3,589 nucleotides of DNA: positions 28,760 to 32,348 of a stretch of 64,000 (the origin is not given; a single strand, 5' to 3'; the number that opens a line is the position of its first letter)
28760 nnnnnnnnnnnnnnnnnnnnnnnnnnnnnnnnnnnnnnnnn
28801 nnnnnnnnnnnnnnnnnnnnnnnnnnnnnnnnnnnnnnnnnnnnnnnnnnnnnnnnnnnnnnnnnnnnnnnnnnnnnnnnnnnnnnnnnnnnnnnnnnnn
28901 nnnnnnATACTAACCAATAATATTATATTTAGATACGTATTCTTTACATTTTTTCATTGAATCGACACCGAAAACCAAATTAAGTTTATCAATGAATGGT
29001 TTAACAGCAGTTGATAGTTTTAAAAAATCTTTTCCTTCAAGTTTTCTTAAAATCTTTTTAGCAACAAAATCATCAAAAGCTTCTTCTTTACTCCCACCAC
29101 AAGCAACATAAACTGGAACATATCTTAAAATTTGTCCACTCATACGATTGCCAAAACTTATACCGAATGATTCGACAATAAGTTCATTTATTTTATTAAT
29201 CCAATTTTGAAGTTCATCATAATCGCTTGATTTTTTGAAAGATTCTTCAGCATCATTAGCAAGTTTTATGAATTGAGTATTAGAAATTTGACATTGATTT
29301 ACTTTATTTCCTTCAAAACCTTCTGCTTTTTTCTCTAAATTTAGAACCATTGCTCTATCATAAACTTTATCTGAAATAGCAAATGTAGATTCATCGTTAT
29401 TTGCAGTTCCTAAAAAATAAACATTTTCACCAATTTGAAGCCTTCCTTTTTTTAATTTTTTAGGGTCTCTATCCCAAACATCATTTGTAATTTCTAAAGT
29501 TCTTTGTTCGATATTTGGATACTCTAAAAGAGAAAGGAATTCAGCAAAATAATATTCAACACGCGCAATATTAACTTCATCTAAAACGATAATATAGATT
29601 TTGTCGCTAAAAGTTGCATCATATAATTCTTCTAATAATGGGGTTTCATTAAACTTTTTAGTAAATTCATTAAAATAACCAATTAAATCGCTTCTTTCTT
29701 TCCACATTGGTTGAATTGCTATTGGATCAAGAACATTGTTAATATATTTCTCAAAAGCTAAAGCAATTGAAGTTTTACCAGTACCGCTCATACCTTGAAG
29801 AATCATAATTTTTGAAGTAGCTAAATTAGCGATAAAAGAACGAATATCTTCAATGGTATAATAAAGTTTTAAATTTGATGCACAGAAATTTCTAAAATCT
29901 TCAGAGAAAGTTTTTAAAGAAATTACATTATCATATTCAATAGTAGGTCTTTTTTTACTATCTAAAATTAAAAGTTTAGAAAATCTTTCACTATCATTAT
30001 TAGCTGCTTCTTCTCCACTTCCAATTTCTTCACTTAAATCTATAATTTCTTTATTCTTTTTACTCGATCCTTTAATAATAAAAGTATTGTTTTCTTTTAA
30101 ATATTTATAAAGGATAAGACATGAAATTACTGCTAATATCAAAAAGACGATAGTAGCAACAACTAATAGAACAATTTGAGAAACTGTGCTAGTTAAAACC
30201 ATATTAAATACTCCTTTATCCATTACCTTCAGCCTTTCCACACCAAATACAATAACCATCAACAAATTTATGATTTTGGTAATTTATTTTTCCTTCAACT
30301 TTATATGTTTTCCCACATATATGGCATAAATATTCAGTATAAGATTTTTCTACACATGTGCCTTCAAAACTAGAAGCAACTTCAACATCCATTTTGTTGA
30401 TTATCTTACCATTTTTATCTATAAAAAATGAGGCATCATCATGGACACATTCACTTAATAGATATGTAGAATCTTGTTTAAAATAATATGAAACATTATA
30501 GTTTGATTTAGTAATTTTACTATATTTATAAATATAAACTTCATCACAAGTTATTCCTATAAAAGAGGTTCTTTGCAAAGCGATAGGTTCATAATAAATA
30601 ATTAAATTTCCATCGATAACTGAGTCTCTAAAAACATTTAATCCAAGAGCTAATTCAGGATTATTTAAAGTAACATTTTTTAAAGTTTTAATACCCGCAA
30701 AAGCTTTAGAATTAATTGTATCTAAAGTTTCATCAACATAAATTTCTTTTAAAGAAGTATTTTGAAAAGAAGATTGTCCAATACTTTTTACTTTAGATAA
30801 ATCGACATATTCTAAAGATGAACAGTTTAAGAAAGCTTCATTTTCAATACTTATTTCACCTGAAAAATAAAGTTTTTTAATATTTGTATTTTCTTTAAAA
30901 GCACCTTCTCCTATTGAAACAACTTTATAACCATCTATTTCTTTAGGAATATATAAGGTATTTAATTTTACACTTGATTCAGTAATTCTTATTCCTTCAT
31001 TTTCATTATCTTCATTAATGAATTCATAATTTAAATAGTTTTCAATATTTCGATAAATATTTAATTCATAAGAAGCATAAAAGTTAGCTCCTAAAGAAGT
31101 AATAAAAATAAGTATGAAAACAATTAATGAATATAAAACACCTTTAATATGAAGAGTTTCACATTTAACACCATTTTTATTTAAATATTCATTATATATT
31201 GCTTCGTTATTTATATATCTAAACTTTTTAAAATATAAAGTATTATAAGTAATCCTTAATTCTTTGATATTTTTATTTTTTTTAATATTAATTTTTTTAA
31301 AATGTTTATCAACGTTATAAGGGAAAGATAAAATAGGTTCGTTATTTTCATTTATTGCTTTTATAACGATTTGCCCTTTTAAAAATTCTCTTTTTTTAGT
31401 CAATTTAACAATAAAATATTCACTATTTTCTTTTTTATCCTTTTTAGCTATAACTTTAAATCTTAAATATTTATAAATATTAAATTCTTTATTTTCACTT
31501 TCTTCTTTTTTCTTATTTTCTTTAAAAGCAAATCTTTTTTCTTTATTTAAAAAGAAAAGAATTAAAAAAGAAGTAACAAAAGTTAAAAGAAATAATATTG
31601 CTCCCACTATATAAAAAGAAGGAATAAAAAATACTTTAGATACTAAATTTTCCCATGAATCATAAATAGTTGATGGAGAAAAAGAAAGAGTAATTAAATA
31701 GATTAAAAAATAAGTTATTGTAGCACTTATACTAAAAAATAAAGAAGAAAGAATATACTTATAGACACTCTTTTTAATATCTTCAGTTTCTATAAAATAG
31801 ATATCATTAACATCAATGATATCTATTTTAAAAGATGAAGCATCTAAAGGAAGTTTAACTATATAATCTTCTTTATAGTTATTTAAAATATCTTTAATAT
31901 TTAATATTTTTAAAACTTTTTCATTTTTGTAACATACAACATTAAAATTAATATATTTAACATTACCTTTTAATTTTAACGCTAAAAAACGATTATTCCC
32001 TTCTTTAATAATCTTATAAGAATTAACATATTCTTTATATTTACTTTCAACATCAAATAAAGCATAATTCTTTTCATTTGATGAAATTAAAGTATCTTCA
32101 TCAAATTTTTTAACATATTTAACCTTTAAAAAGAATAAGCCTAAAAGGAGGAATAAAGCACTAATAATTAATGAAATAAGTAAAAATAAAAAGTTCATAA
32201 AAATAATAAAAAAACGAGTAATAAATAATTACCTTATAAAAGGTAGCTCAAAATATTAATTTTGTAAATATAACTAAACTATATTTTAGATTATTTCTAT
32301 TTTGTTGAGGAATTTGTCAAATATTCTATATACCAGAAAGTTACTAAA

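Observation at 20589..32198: Six-gene translationally coupled operon: BspA-LRR membrane protein, two TM-anchored McrB-family GTPases flanking a coiled-coil protein, and two TM-anchored transglutaminase-like proteins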

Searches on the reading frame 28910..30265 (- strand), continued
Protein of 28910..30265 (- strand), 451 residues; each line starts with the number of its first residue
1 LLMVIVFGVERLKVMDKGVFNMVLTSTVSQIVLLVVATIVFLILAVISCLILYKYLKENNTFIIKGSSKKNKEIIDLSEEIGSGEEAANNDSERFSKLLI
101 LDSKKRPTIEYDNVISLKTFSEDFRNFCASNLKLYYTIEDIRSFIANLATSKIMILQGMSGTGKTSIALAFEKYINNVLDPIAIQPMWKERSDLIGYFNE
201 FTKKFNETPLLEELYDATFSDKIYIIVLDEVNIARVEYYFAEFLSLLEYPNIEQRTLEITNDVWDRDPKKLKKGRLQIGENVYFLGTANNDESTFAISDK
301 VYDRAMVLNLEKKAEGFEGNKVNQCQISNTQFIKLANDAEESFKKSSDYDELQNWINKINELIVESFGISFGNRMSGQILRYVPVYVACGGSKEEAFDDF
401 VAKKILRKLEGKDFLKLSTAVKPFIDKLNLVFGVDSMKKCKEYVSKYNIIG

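Call 59: get_annotated_region(hit=H1, flank=7000)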
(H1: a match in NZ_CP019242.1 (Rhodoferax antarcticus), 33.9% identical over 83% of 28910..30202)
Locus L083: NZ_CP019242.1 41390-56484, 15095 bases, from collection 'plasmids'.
description: Rhodoferax antarcticus strain DSMZ24876 plasmid unnamed2
organism: Rhodoferax antarcticus (NCBI taxid 81479)
taxonomy: Bacteria; Pseudomonadota; Betaproteobacteria; Burkholderiales; Comamonadaceae; Rhodoferax; Rhodoferax antarcticus
host: -; source: Whole organism,environment; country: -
typing (MOB-suite, as given by PLSDB): mobilizable; relaxase MOBP
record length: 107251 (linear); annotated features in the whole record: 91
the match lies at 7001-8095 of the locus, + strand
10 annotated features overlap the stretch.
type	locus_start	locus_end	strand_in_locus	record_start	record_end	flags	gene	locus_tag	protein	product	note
CDS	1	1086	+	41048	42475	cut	-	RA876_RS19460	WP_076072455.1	protein kinase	GO:0006468 - protein phosphorylation [Evidence IEA]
CDS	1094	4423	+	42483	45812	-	-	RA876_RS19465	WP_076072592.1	AAA domain-containing protein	-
CDS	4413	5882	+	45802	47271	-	-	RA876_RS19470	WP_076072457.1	hypothetical protein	-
CDS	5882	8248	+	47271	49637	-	-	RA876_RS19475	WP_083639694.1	AAA family ATPase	-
CDS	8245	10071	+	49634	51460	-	-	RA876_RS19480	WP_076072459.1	DUF2357 domain-containing protein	-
CDS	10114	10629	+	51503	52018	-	-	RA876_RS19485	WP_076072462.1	hypothetical protein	-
CDS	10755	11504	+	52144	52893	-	-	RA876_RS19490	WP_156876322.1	hypothetical protein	-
CDS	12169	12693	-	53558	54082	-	-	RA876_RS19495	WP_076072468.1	macro domain-containing protein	-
CDS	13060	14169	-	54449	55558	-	-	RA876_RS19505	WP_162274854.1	hypothetical protein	-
CDS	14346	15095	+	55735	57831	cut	-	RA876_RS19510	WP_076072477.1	ATP-binding protein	-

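Call 60: get_annotated_region(hit=H4, flank=7000)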
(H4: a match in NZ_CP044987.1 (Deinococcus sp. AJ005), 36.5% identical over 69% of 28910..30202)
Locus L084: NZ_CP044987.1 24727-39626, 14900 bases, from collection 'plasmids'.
description: Deinococcus sp. AJ005 plasmid p96k, complete sequence
organism: Deinococcus sp. AJ005 (NCBI taxid 2652443)
taxonomy: Bacteria; Deinococcota; Deinococci; Deinococcales; Deinococcaceae; Deinococcus; Deinococcus sp. AJ005
host: -; source: single cell; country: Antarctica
typing (MOB-suite, as given by PLSDB): non-mobilizable
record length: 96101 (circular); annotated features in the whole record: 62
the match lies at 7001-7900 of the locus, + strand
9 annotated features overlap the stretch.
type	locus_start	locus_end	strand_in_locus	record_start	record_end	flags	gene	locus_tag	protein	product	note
CDS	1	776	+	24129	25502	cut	-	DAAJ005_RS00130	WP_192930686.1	hypothetical protein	-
CDS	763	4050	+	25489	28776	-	-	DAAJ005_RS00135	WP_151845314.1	AAA domain-containing protein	-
CDS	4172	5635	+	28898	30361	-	-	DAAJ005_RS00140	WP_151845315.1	hypothetical protein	-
CDS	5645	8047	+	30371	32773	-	-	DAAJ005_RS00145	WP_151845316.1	AAA family ATPase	-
CDS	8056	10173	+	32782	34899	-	-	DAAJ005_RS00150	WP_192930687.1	DUF2357 domain-containing protein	-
CDS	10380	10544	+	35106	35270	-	-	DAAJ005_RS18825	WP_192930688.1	D-alanyl-D-alanine carboxypeptidase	GO:0006508 - proteolysis [Evidence IEA]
CDS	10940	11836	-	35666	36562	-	-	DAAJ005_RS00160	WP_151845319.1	hypothetical protein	-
CDS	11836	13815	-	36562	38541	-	-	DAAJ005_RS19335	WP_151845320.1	AAA family ATPase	-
CDS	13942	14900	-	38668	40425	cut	-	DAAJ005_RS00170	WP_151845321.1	hypothetical protein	-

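Call 76: predict_structure(alignment_id=A1)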
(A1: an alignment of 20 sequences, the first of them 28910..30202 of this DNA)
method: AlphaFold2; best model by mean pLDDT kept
length: 430 residues; sequences in the alignment: 20
mean_pLDDT: 76.7   pTM: 0.74
mean pLDDT of the five models: 76.7, 76.4, 76.4, 71.9, 71.1
residues with pLDDT >= 90: 133; 70-90: 174; 50-70: 58; < 50: 65
segments of 3 or more residues with pLDDT < 50: 1-3, 38-68, 138-140, 164-182, 270-275
pLDDT, mean of each block of 10 residues (from residue 1): 58 82 86 59 32 34 44 77 84 93 93 89 93 68 75 84 49 40 62 88 76 54 73 79 83 86 70 51 75 76 93 96 94 95 90 91 97 95 83 84 94 91 77
secondary structure, 60 per line:
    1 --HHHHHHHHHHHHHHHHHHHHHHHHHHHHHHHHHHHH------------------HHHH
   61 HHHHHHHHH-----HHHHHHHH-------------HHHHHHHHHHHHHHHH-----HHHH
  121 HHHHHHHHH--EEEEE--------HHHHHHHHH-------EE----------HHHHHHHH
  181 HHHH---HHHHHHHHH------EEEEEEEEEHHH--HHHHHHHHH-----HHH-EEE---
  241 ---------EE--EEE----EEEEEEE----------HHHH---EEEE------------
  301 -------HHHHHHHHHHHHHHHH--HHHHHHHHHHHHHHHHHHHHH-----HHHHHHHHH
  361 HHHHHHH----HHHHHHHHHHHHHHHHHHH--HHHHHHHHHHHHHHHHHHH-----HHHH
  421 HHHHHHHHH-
elements in order: H3-38 H57-69 H75-82 H96-111 H117-129 E132-136 H145-153 H173-184 H188-196 E203-211 H217-225 E235-237 E254-256 E261-267 H278-281 E285-288 H308-323 H326-346 H352-367 H372-390 H393-411 H417-429
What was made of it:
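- On CoCoNuT: The AF2 model of B1 shows a TM helix, a disordered linker and short helices only (call 76).
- Checked: The AF2 model of B1 shows a helix at residues 3-38 (call 76).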

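Call 79: fold_search(model_id=the predicted structure, library=pdb)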
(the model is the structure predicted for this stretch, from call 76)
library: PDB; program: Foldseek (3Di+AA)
matches with E <= 10: 597; with E <= 0.001: 11
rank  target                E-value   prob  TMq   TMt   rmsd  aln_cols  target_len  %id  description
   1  7w1y_A                6.5e-05  1.00  0.40  0.27   8.6       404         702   12  Human MCM double hexamer bound to natural DNA duplex (polyAT/polyTA) (released 2023-02-08)
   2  8s0a_2                1.8e-04  1.00  0.40  0.27  11.1       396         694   11  H. sapiens MCM2-7 hexamer bound to double stranded DNA (released 2024-10-02)
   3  8w0f_A                2.1e-04  1.00  0.39  0.27   9.2       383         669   11  Cryo-EM structure of a human MCM2-7 double hexamer on dsDNA (released 2024-10-02)
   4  8q6p_2                2.2e-04  1.00  0.37  0.37  12.0       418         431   12  X. laevis CMG dimer bound to dimeric DONSON - MCM ATPase (released 2023-10-18)
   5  8ouw_2                2.7e-04  1.00  0.37  0.25  11.4       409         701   10  Cryo-EM structure of CMG helicase bound to TIM-1/TIPN-1 and homodimeric DNSN-1 on fork DNA (Caenorhabditis elegans) (released 2023-08-16)
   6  8w0e_2                4.3e-04  1.00  0.35  0.25   9.8       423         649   12  Cryo-EM structure of a human MCM2-7 single hexamer on dsDNA (released 2024-10-02)
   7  8b9a_2                5.0e-04  1.00  0.37  0.30  10.8       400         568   10  S. cerevisiae replisome + Ctf4, bound by pol alpha primase. Complex engaged with a fork DNA substrate containing a 60  (released 2023-08-09)
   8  8s0b_2                5.7e-04  1.00  0.40  0.29  10.8       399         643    9  H. sapiens MCM bound to double stranded DNA and ORC6 as part of the MCM-ORC complex (released 2024-10-02)
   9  7p30_2                6.0e-04  1.00  0.35  0.26  14.5       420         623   11  3.0 A resolution structure of a DNA-loaded MCM double hexamer (released 2022-02-02)
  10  9dj7_A                9.1e-04  1.00  0.28  0.06  17.6       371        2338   16  CryoEM structures of yeast cytoplasmic dynein in the presence of ATP and Lis1. (released 2025-05-28)
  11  8ouw_6                9.6e-04  1.00  0.37  0.25  15.1       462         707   12  Cryo-EM structure of CMG helicase bound to TIM-1/TIPN-1 and homodimeric DNSN-1 on fork DNA (Caenorhabditis elegans) (released 2023-08-16)
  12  7pt6_2                2.6e-03  1.00  0.39  0.28  11.9       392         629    9  Structure of MCM2-7 DH complexed with Cdc7-Dbf4 in the presence of ATPgS, state III (released 2022-06-08)
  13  3nbx                  3.3e-03  1.00  0.42  0.38  10.1       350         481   14  Crystal structure of E. coli RavA (Regulatory ATPase variant A) in complex with ADP (released 2011-01-12)
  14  8b9d_2                3.3e-03  1.00  0.39  0.30   8.3       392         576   12  Human replisome bound by Pol Alpha (released 2023-08-09)
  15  9bm5                  3.3e-03  0.99  0.26  0.05  18.6       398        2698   15  State-6 of motor domain from full-length human dynein-1 in 5 mM ATP (released 2025-04-23)
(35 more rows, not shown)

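Call 83: search_protein_families(library=pfam, proteins=[L007:1098-4157:+, L012:4228-4845:+, L020:5953-6630:+, L012:2560-4203:+, L020:5251-5949:+, L052:5542-6960:+, L043:2318-2908:+], max_evalue=0.05)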
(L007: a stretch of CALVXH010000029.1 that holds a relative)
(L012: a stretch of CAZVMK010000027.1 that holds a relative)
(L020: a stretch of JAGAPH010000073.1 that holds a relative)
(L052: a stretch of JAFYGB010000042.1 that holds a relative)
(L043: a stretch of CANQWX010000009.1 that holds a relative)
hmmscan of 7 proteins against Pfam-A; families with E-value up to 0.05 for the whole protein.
L007:1098-4157:+ (1019 aa): 1 family
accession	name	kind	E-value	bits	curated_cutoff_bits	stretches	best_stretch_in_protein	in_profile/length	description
PF18998.6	Flg_new_2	-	1.2e-16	60.9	23.6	3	122-191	1-71/73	Divergent InlB B-repeat domain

L012:4228-4845:+ (205 aa): 0 families

L020:5953-6630:+ (225 aa): 1 family
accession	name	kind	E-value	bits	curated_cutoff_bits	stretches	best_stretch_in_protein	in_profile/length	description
PF04415.17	DUF515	-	0.032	13.1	29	1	130-214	7-90/449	Protein of unknown function (DUF515)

L012:2560-4203:+ (547 aa): 0 families

L020:5251-5949:+ (232 aa): 0 families

L052:5542-6960:+ (472 aa): 0 families

L043:2318-2908:+ (196 aa): 0 families

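Call 92: find_related_loci(query=A1, collection=viral_contigs, flank=8000)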
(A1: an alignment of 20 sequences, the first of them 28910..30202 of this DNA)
Query A1 (430 aa) in viral_contigs; peptide patterns used: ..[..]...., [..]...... (x = any residue, [..] = any of these).
52 stretches matched a pattern, but none encodes a relative of the query by tblastn (E <= 1e-3).
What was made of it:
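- No relatives in IMG/VR (call 92).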

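Call 104: find_encoding_contigs(protein=P0112, flank=10000, max_places=1)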
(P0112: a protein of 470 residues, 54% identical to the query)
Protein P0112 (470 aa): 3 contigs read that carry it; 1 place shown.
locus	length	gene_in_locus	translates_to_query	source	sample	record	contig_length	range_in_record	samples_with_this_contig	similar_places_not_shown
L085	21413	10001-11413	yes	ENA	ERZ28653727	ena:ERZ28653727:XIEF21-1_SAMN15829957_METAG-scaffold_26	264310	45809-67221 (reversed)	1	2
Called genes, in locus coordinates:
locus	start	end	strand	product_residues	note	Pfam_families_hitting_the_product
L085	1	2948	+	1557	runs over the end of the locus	PF13306:LRR_5, PF12799:LRR_4 (faint), PF13306:LRR_5, PF13855:LRR_8 (weak)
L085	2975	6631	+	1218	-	PF01915:Glyco_hydro_3_C, PF14310:Fn3-like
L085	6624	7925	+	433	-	PF07728:AAA_5 (faint)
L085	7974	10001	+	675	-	-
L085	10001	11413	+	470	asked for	PF07728:AAA_5 (faint)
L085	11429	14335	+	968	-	PF01841:Transglut_core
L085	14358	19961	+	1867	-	-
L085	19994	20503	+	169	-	PF00210:Ferritin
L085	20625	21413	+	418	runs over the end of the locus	PF00465:Fe-ADH, PF13685:Fe-ADH_2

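Call 105: find_encoding_contigs(protein=P0024, flank=10000, max_places=1)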
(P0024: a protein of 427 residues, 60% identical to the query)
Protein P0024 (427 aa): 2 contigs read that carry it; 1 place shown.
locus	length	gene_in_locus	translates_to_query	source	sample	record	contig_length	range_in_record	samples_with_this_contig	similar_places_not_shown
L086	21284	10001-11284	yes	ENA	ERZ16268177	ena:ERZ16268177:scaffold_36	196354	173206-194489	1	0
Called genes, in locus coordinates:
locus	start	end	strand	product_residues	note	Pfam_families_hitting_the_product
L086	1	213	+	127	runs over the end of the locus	PF13173:AAA_14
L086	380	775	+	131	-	PF13635:DUF4143 (weak)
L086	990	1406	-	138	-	PF02823:ATP-synt_DE_N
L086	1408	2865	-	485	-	PF02874:ATP-synt_ab_N, PF00006:ATP-synt_ab, PF22919:ATP-synt_VA_C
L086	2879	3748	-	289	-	PF00231:ATP-synt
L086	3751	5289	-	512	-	PF02874:ATP-synt_ab_N, PF00006:ATP-synt_ab, PF00306:ATP-synt_ab_C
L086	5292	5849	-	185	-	PF00213:OSCP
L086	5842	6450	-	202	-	PF00430:ATP-synt_B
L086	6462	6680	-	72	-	PF00137:ATP-synt_C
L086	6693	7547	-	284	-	PF00119:ATP-synt_A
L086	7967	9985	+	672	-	PF13306:LRR_5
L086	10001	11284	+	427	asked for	PF07728:AAA_5 (weak)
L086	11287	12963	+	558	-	-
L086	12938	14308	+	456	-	PF07728:AAA_5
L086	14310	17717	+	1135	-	PF01841:Transglut_core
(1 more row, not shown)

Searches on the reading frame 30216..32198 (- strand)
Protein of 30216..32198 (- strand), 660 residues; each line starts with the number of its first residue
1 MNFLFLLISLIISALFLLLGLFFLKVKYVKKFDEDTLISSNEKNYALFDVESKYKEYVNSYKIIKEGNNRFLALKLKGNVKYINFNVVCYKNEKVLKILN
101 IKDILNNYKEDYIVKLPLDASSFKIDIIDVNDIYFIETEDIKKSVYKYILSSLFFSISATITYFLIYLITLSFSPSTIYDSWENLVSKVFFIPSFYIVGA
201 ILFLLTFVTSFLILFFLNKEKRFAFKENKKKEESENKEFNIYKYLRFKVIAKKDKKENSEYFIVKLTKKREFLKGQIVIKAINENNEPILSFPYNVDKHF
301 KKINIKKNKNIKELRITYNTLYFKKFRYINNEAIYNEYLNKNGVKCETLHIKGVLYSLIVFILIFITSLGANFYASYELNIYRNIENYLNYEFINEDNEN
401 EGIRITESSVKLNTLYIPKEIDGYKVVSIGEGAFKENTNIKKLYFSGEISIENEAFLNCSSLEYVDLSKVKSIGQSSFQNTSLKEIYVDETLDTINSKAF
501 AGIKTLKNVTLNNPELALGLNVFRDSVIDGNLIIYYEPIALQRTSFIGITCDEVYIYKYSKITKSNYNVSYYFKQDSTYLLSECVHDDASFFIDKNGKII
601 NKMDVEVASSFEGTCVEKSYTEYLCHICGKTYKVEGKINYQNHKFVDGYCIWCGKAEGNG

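Call 4: search_protein_families(library=pfam, proteins=[window:30216-32198:-], max_evalue=0.1)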
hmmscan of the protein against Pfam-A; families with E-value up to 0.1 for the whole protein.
window:30216-32198:- (660 aa): 2 families
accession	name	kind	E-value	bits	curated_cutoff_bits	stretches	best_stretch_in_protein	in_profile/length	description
PF13306.12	LRR_5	-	8.5e-17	61.7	27.7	1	425-526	21-123/127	BspA type Leucine rich repeat region (6 copies)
PF13855.12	LRR_8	-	2.1e-06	27.8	27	0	426-468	13-57/61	Leucine rich repeat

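Call 5: search_protein_families(library=padloc, proteins=[window:30216-32198:-], max_evalue=0.1)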
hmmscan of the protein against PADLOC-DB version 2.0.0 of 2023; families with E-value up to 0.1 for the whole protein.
window:30216-32198:- (660 aa): 0 families

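Call 6: search_protein_families(library=ncbifam, proteins=[window:30216-32198:-], max_evalue=0.1)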
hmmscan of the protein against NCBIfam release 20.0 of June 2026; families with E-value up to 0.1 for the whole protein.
window:30216-32198:- (660 aa): 0 families
